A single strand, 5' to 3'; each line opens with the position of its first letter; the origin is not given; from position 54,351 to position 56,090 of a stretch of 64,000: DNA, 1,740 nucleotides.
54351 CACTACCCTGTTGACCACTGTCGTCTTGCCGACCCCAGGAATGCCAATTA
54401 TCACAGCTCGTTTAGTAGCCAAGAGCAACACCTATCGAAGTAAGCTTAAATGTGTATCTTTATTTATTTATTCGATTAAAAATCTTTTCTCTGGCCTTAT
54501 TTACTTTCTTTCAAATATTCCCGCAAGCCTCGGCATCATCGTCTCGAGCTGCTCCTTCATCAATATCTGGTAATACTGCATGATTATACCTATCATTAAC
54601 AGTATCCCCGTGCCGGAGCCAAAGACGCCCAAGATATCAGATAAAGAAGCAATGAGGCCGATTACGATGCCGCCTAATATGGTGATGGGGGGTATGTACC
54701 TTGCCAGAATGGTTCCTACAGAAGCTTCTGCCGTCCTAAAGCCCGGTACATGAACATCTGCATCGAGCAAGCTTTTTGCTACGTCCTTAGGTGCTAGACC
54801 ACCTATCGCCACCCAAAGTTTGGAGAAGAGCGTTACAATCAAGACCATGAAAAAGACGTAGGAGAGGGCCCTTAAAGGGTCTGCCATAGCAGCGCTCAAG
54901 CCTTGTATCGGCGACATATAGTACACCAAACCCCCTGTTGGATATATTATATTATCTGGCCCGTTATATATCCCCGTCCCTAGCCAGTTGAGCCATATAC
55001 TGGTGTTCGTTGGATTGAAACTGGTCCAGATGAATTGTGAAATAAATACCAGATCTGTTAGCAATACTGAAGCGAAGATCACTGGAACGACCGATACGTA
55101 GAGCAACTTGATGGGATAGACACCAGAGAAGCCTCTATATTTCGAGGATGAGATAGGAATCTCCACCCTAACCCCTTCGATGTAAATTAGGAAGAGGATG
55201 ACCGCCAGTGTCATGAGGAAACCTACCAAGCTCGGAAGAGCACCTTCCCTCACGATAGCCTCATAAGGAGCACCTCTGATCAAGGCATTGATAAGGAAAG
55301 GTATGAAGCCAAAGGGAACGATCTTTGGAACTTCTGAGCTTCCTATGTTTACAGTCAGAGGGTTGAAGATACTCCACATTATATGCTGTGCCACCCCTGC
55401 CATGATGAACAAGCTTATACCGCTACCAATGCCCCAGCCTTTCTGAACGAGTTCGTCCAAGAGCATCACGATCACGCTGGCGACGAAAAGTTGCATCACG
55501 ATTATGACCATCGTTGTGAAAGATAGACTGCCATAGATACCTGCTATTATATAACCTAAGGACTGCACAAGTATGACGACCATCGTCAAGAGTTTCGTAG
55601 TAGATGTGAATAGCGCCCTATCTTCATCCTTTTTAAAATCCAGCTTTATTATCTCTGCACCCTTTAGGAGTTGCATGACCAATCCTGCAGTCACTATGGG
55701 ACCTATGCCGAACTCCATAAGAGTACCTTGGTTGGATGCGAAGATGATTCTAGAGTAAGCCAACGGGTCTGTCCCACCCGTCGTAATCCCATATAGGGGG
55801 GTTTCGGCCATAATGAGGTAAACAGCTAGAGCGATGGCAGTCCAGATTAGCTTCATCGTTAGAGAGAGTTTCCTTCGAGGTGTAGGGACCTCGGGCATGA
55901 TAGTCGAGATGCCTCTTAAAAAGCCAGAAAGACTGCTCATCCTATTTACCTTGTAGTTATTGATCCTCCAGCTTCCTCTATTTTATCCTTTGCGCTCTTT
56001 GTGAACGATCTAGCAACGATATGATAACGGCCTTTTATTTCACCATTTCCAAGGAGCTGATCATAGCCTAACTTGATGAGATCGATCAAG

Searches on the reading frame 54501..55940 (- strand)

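Call 78: search_protein_families(library=pfam, proteins=[window:54501-55940:-], max_evalue=0.00001)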
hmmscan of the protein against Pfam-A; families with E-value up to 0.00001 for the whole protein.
window:54501-55940:- (479 aa): 2 families
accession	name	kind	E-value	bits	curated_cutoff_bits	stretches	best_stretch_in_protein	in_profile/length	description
PF00344.25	SecY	-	3.7e-71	240.4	32.2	1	73-457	1-306/306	SecY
PF10559.14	Plug_translocon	-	1.1e-12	47.9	22.1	1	40-72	2-35/35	Plug domain of Sec61p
